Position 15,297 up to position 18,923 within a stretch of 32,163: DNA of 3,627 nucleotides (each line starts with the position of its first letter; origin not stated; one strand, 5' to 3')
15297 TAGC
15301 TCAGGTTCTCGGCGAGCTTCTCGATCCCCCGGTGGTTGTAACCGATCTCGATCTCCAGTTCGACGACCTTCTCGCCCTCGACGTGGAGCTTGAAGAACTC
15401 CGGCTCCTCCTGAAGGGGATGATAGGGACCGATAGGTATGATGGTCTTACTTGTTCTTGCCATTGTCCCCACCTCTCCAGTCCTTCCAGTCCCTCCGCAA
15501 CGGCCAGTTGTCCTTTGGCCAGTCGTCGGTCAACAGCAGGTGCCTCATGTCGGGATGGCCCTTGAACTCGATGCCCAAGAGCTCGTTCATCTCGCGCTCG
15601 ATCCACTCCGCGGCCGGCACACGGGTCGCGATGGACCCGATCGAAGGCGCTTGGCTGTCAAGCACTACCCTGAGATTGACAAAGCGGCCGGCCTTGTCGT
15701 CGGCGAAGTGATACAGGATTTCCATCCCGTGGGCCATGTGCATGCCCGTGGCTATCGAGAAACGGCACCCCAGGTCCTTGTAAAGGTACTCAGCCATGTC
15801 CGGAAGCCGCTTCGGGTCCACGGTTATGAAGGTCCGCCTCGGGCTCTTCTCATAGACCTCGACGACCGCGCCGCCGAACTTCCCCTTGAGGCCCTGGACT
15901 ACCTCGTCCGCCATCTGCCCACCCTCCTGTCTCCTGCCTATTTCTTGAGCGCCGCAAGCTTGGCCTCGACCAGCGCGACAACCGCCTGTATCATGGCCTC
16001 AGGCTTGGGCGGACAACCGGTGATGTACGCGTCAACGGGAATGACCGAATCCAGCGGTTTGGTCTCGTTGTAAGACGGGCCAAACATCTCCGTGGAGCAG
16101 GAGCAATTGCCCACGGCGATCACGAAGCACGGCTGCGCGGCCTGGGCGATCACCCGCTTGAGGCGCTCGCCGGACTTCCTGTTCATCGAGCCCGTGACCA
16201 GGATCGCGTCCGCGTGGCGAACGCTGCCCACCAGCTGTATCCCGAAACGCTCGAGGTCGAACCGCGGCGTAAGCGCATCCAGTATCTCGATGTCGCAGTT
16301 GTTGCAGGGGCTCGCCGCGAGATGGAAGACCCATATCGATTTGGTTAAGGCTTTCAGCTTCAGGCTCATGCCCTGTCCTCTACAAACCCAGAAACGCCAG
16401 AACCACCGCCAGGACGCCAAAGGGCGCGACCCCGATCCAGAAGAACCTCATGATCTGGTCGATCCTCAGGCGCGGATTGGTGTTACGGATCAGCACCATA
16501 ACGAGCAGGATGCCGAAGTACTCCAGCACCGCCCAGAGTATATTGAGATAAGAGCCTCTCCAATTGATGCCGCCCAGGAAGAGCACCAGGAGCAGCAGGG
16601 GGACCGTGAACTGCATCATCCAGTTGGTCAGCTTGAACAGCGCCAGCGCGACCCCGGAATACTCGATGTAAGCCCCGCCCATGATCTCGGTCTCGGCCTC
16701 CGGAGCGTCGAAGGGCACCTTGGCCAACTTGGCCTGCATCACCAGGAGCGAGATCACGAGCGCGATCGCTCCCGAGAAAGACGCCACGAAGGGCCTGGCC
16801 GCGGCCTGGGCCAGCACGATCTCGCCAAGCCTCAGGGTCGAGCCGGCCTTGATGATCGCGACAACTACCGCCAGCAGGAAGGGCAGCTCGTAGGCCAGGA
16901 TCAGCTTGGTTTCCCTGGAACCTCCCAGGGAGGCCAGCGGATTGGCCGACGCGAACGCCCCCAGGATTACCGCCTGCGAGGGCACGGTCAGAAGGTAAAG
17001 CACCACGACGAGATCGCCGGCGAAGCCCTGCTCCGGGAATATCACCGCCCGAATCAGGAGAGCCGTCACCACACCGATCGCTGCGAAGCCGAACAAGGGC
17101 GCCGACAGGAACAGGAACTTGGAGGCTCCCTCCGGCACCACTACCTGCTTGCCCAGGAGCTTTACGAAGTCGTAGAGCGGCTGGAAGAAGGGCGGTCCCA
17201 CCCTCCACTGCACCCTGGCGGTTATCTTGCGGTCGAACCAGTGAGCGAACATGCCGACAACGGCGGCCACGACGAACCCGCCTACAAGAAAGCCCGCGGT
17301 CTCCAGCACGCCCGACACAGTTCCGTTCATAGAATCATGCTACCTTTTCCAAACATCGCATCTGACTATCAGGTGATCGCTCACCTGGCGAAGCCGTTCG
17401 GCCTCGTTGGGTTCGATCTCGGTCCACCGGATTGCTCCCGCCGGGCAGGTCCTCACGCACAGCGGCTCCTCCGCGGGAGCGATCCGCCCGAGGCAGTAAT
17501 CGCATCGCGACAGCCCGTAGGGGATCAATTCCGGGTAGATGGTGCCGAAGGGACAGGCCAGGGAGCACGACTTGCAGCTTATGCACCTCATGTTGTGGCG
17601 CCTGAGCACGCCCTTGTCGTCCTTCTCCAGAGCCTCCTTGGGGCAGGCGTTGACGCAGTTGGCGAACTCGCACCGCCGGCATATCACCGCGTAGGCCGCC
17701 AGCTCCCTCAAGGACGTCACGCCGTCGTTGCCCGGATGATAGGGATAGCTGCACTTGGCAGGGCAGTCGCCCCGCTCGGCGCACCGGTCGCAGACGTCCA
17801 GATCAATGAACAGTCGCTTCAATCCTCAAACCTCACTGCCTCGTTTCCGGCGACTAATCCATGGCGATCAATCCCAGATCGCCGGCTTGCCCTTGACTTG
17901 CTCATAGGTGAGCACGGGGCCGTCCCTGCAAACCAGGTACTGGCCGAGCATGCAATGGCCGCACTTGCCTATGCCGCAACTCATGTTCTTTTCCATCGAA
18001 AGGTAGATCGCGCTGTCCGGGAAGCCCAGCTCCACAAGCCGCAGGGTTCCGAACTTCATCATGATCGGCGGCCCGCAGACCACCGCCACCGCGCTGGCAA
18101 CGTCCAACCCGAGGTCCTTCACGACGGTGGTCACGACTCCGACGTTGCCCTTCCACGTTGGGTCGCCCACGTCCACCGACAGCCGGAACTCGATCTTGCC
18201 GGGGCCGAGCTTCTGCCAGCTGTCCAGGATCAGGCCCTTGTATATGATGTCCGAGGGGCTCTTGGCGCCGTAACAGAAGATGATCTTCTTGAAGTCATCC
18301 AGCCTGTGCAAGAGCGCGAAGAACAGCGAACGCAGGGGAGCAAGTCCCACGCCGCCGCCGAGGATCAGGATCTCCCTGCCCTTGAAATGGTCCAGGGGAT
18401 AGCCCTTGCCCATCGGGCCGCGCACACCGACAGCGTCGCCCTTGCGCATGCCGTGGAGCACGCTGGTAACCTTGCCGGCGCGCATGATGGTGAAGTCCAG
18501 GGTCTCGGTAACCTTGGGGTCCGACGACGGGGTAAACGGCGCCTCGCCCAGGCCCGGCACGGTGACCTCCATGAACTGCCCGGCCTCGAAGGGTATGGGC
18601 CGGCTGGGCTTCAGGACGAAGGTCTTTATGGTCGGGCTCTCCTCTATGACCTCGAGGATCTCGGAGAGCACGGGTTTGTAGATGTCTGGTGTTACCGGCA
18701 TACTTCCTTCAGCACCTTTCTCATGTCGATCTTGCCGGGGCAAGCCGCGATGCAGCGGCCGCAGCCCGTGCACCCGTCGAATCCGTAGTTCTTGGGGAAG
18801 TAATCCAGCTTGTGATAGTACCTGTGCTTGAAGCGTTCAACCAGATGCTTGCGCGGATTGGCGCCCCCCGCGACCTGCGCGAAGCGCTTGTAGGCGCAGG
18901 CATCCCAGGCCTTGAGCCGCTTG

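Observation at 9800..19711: Hyc/FHL-type group 4 [NiFe] hydrogenase operon whose electron-input module is a sulfhydrogenase-like AsrA/HydB + FNR-like pair instead of formate dehydrogenase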

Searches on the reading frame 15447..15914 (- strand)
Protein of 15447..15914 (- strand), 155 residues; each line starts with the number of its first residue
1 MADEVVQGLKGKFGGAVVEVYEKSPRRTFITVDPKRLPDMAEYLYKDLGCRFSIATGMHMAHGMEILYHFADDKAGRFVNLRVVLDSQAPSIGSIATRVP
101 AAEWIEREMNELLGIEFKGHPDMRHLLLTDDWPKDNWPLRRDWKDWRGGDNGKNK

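Call 4: search_protein_families(library=pfam, proteins=[window:15447-15914:-], max_evalue=0.001)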
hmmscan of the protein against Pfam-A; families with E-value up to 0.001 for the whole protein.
window:15447-15914:- (155 aa): 1 family
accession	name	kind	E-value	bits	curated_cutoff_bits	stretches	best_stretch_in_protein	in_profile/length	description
PF00329.25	Complex1_30kDa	-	5.1e-26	92.1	22.5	1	30-143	1-118/124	Respiratory-chain NADH dehydrogenase, 30 Kd subunit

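Call 5: search_protein_families(library=ncbifam, proteins=[window:15447-15914:-], max_evalue=0.001)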
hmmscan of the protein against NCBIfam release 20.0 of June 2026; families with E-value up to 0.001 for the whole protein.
window:15447-15914:- (155 aa): 17 families
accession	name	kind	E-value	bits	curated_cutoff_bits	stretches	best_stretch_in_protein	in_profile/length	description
NF040611.1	F420_dehyd_FpoC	exception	1.5e-21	77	220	1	2-146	3-149/158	F420H2 dehydrogenase subunit FpoC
NF004735.0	PRK06074.2-2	equivalog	1.7e-21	76.8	176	1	2-145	3-148/158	NADH-quinone oxidoreductase subunit C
NF005832.0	PRK07735.1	equivalog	2.3e-18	66.6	431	1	28-145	307-425/430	NADH-quinone oxidoreductase subunit C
TIGR01961.1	NuoC_fam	subfamily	1.7e-17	64.1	122.45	1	34-144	7-119/122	NADH (or F420H2) dehydrogenase, subunit C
NF004737.0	PRK06074.2-4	equivalog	1.1e-16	61.1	144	1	17-144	3-125/150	NADH-quinone oxidoreductase subunit C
NF009141.0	PRK12494.1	equivalog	6.1e-15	55.5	175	1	30-143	46-163/175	NAD(P)H-quinone oxidoreductase subunit J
NF009808.0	PRK13292.1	equivalog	7.8e-15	53.8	1156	1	6-144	228-374/791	NADH-quinone oxidoreductase subunit B/C/D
NF005856.0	PRK07785.1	equivalog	4e-14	53.1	224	1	12-143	87-222/246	NADH-quinone oxidoreductase subunit C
NF004733.0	PRK06074.1-5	equivalog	9e-14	51.6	225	1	26-143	29-149/203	NADH-quinone oxidoreductase subunit C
NF008728.0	PRK11742.1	equivalog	9.9e-13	47.3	840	1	62-144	93-173/598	NADH-quinone oxidoreductase subunit C/D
NF004734.0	PRK06074.2-1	equivalog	1.3e-12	48.1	169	1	6-144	9-150/164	NADH-quinone oxidoreductase subunit C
NF006304.0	PRK08491.1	equivalog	2.3e-11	43.8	228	1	59-142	93-173/263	NADH-quinone oxidoreductase subunit C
NF004730.0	PRK06074.1-1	equivalog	5.9e-09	36.1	193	1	78-142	92-155/200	NADH-quinone oxidoreductase subunit C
NF004732.0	PRK06074.1-4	equivalog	1.6e-07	31.4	376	1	81-142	134-194/250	NADH-quinone oxidoreductase subunit C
NF004731.0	PRK06074.1-3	equivalog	3.8e-06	26.9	303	1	63-143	68-145/207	NADH-quinone oxidoreductase subunit C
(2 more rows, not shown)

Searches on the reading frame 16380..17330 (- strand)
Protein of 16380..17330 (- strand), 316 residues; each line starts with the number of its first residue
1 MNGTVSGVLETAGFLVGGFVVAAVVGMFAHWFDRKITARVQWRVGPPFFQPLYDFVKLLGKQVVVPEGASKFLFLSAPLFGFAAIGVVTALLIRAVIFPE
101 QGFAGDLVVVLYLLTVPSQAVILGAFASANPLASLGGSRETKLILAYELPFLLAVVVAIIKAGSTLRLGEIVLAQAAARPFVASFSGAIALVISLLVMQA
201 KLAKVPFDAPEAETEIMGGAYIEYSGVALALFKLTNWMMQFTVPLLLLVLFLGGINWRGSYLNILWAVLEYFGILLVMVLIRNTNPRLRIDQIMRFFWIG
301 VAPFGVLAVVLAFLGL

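Call 4: search_protein_families(library=pfam, proteins=[window:16380-17330:-], max_evalue=0.001)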
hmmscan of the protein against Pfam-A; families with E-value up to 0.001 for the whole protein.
window:16380-17330:- (316 aa): 1 family
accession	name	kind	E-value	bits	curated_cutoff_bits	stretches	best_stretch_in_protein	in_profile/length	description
PF00146.26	NADHdh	-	9.7e-66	222.6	27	1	19-312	7-297/298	NADH dehydrogenase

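Call 5: search_protein_families(library=ncbifam, proteins=[window:16380-17330:-], max_evalue=0.001)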
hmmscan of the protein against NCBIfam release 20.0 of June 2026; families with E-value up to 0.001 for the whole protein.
window:16380-17330:- (316 aa): 7 families
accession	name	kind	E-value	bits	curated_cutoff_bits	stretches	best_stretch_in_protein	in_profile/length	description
NF004741.0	PRK06076.1-2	equivalog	1e-54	186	305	1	13-313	24-330/337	NADH-quinone oxidoreductase subunit NuoH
NF004745.0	PRK06076.1-6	equivalog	1.5e-35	123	450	1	22-311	26-328/341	NADH-quinone oxidoreductase subunit NuoH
NF004743.0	PRK06076.1-4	equivalog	1.4e-33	116.4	494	1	18-311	23-337/433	NADH-quinone oxidoreductase subunit NuoH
NF040610.1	F420_dehyd_FpoH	exception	4.5e-33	115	475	1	16-312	15-332/339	F420H2 dehydrogenase subunit FpoH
NF004740.0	PRK06076.1-1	equivalog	9.8e-33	114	399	1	20-310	23-314/325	NADH-quinone oxidoreductase subunit NuoH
NF004742.0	PRK06076.1-3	equivalog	1.3e-30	106.8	531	1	24-311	38-343/356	NADH-quinone oxidoreductase subunit NuoH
NF004744.0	PRK06076.1-5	equivalog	5.4e-29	101.5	542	1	20-257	38-282/372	NADH-quinone oxidoreductase subunit NuoH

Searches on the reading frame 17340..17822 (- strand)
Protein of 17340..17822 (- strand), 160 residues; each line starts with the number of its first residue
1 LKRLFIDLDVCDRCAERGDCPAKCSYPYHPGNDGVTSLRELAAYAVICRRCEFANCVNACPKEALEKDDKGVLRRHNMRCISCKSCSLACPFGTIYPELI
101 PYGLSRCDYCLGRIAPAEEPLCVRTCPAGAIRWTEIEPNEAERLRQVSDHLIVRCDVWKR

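Call 4: search_protein_families(library=pfam, proteins=[window:17340-17822:-], max_evalue=0.001)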
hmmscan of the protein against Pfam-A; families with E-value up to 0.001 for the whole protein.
window:17340-17822:- (160 aa): 7 families
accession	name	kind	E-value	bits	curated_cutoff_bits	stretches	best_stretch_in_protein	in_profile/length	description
PF13247.11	Fer4_11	-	1.9e-12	47.7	26.2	1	45-133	7-97/100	4Fe-4S dicluster domain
PF12838.12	Fer4_7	-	2e-08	35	27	1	48-93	2-51/52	4Fe-4S dicluster domain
PF13187.11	Fer4_9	-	5.3e-08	33.2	27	1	48-93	2-50/52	4Fe-4S dicluster domain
PF00037.32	Fer4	-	1e-07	31.9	21.1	1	79-96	7-24/24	4Fe-4S binding domain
PF13237.11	Fer4_10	-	1.7e-06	28.3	25.5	1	47-91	8-53/53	4Fe-4S dicluster domain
PF13484.11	Fer4_16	-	0.00022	22.4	30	0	48-73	2-24/66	4Fe-4S double cluster binding domain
PF14697.11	Fer4_21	-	0.00031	21.3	35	1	48-93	8-55/59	4Fe-4S dicluster domain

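Call 5: search_protein_families(library=ncbifam, proteins=[window:17340-17822:-], max_evalue=0.001)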
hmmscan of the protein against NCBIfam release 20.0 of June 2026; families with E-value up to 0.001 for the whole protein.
window:17340-17822:- (160 aa): 29 families (the best 25 are shown)
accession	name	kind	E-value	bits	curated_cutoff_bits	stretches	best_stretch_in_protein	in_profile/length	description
TIGR02951.1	DMSO_dmsB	equivalog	5.1e-19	68.9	214.1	1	44-137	60-154/161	DMSO/selenate family reductase complex B subunit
NF009408.0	PRK12769.1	equivalog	7.3e-16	57.4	1003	1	42-134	50-145/659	formate-dependent uric acid utilization protein AegA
NF045766.1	PhenlGlyoxDHPadI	equivalog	3.7e-15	55.6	700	1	12-135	12-137/443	NADH-dependent phenylglyoxylate dehydrogenase subunit beta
NF008134.0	PRK10882.1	equivalog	1.2e-14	54.2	263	1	47-143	112-215/329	hydrogenase 2 operon protein HybA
NF009451.0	PRK12809.1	equivalog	4.1e-14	51.8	1154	1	39-134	47-137/639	formate-dependent uric acid utilization protein YgfT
NF041715.1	arsenate_red_ArrB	equivalog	5.4e-14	52.3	450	1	45-95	54-104/233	arsenate respiratory reductase iron-sulfur subunit ArrB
TIGR03149.1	cyt_nit_nrfC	equivalog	7.4e-14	51.6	377.6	1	47-155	93-203/225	cytochrome c nitrite reductase Fe-S protein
NF007658.0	PRK10330.1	equivalog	7.1e-13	48.4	260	1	44-95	54-104/181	electron transport protein HydN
NF045715.1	sulf_resp_HmcB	equivalog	1.8e-12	47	420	1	47-135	106-197/307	sulfate respiration complex iron-sulfur protein HmcB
TIGR01582.1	FDH-beta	equivalog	4.7e-12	45.6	334.7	1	48-138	93-184/283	formate dehydrogenase subunit beta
NF045797.1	DsrO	equivalog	5.5e-12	45.6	200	1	42-94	97-149/235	sulfate reduction electron transfer complex DsrMKJOP subunit DsrO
TIGR03478.1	DMSO_red_II_bet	subfamily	3e-11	42.8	480.7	1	45-136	128-220/321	DMSO reductase family type II enzyme, iron-sulfur subunit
NF042979.1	EthbenzDh_ebdB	equivalog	2.2e-09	36.7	740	1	44-130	149-236/354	ethylbenzene dehydrogenase subunit beta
NF011569.0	PRK14993.1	equivalog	2.3e-09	37.1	416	1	45-141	97-193/244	tetrathionate reductase subunit TtrB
NF007382.0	PRK09898.1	equivalog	3.5e-09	36.5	213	1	40-93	115-169/208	ferredoxin-like protein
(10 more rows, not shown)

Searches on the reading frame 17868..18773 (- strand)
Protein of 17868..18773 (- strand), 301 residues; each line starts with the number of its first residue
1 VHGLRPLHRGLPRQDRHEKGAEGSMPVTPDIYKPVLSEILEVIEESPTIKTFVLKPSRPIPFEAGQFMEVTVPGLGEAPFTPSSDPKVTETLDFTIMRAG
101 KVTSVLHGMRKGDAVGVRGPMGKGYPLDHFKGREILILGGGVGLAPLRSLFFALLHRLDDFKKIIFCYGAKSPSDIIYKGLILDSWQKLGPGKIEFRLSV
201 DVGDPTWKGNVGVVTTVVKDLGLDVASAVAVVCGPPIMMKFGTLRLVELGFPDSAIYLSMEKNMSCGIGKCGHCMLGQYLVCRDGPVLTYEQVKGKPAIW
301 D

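Call 4: search_protein_families(library=pfam, proteins=[window:17868-18773:-], max_evalue=0.001)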
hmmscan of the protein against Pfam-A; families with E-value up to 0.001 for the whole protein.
window:17868-18773:- (301 aa): 3 families
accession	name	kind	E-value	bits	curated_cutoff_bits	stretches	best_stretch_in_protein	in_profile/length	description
PF00175.26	NAD_binding_1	-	5e-13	50.1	22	1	138-241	2-106/109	Oxidoreductase NAD-binding domain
PF10418.14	DHODB_Fe-S_bind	-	3e-09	36.9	23.9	1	261-293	1-40/41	Iron-sulfur cluster binding domain of dihydroorotate dehydrogenase B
PF00970.30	FAD_binding_6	-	6.5e-06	26.8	21.1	1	42-123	7-96/99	Oxidoreductase FAD-binding domain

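Call 5: search_protein_families(library=ncbifam, proteins=[window:17868-18773:-], max_evalue=0.001)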
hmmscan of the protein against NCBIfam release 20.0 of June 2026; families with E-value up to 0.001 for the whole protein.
window:17868-18773:- (301 aa): 25 families
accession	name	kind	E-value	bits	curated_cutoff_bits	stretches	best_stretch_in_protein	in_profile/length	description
TIGR02911.1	sulfite_red_B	equivalog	1.7e-59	201.1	288.6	1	31-294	2-257/261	anaerobic sulfite reductase subunit AsrB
NF006220.0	PRK08345.1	subfamily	3.9e-58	197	395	1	32-292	8-286/294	cytochrome-c3 hydrogenase subunit gamma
NF040830.1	sulfhyd_ShyC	equivalog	3.7e-49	167.4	600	1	37-292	9-280/288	NAD(P)-dependent hydrogenase/sulfhydrogenase 2 subunit gamma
NF040835.1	sulfhyd_HydG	equivalog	3.1e-47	161.2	650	1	61-300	49-291/292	NADPH-dependent hydrogenase/sulfhydrogenase 1 subunit gamma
NF000796.0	PRK00054.1-1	equivalog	6.3e-44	150.1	224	1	34-294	3-236/254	dihydroorotate dehydrogenase electron transfer subunit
NF000799.0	PRK00054.1-4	equivalog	8.4e-24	84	314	1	91-293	64-256/258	dihydroorotate dehydrogenase electron transfer subunit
NF000798.0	PRK00054.1-3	equivalog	6.7e-21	75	219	1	90-293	60-242/244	dihydroorotate dehydrogenase electron transfer subunit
NF000797.0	PRK00054.1-2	equivalog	1.2e-20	73.9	270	1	39-289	19-261/267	dihydroorotate dehydrogenase electron transfer subunit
NF058606.1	GlBtMonoRdsGbcB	equivalog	1.8e-17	63.3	500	1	40-251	19-237/362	glycine betaine monooxygenase reductase subunit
NF045803.1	MethMoxFADbindMmoC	equivalog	7e-17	61.2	500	1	57-258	135-337/343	aromatic/alkene monooxygenase hydroxylase FAD-binding subunit MmoC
TIGR01941.1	nqrF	equivalog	7.1e-17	61.4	295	1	97-258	237-400/405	NADH:ubiquinone reductase (Na(+)-transporting) subunit F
NF009414.0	PRK12778.1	equivalog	3.2e-16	58.8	1103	1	63-293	29-248/752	bifunctional dihydroorotate dehydrogenase B NAD binding subunit/NADPH-dependent glutamate synthase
NF004862.0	PRK06222.1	subfamily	2.2e-15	56.9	220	1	62-293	28-248/281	sulfide/dihydroorotate dehydrogenase-like FAD/NAD-binding protein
NF040810.1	BenC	equivalog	4.1e-15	55.8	430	1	38-240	108-309/333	benzoate 1,2-dioxygenase electron transfer component BenC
NF005963.0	PRK08051.1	equivalog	3.4e-14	52.7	230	1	39-240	8-208/233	NAD(P)H-flavin reductase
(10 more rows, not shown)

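Call 15: search_solved_structures(query=window:17868-18773:-, max_evalue=0.00001)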
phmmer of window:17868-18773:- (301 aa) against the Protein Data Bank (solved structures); distinct sequences matched with E-value up to 0.00001: 24.
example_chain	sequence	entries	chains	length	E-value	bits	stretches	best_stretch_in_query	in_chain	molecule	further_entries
9nez_C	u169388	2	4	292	1e-46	162.8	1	60-300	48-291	Sulfhydrogenase 1 subunit gamma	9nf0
5ksw_B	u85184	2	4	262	2.1e-17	66.5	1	48-292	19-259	Dihydroorotate dehydrogenase B (NAD(+)), electron transfer subunit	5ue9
1ep3_B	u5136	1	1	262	5.8e-15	58.5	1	64-292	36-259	DIHYDROOROTATE DEHYDROGENASE B (PYRK SUBUNIT)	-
1ep1_B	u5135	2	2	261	5.9e-15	58.5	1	64-292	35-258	DIHYDROOROTATE DEHYDROGENASE B (PYRK SUBUNIT)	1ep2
4ylf_A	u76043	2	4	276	9.1e-15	57.9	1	36-293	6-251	Dihydroorotate dehydrogenase B (NAD(+)), electron transfer subunit homolog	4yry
7qty_A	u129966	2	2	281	1e-14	57.7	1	100-258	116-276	Na(+)-translocating NADH-quinone reductase subunit F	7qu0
5ogx_A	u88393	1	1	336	1.8e-14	56.9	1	33-243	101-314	Cytochrome P450 reductase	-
7qu3_A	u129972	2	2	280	1.1e-13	54.3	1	99-253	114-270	Na(+)-translocating NADH-quinone reductase subunit F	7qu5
5yly_A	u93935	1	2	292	1.9e-13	53.5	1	98-252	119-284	Nitrate reductase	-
2r6h_A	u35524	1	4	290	7.3e-13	51.6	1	99-257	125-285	NADH:ubiquinone oxidoreductase, Na translocating, F subunit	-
7rom_A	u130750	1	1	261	1.3e-11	47.5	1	94-261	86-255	NADH-cytochrome b5 reductase 1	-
8ad3_A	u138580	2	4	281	1.6e-11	47.2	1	99-256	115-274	Na(+)-translocating NADH-quinone reductase subunit F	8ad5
4u9u_A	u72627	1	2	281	1.7e-11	47.1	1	99-256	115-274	Na(+)-translocating NADH-quinone reductase subunit F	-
8ad4_A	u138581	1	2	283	1.7e-11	47.1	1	99-256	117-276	Na(+)-translocating NADH-quinone reductase subunit F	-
4uaj_A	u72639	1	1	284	1.8e-11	47.1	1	99-256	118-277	Na(+)-translocating NADH-quinone reductase subunit F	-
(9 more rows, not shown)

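Call 48: search_solved_structures(query=window:17868-18701:-, max_evalue=1e-20, show_alignments=1)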
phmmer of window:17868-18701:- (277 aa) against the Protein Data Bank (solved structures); distinct sequences matched with E-value up to 1e-20: 1.
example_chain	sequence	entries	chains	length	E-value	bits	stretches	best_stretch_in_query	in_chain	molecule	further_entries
9nez_C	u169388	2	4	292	8.5e-47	163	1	36-276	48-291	Sulfhydrogenase 1 subunit gamma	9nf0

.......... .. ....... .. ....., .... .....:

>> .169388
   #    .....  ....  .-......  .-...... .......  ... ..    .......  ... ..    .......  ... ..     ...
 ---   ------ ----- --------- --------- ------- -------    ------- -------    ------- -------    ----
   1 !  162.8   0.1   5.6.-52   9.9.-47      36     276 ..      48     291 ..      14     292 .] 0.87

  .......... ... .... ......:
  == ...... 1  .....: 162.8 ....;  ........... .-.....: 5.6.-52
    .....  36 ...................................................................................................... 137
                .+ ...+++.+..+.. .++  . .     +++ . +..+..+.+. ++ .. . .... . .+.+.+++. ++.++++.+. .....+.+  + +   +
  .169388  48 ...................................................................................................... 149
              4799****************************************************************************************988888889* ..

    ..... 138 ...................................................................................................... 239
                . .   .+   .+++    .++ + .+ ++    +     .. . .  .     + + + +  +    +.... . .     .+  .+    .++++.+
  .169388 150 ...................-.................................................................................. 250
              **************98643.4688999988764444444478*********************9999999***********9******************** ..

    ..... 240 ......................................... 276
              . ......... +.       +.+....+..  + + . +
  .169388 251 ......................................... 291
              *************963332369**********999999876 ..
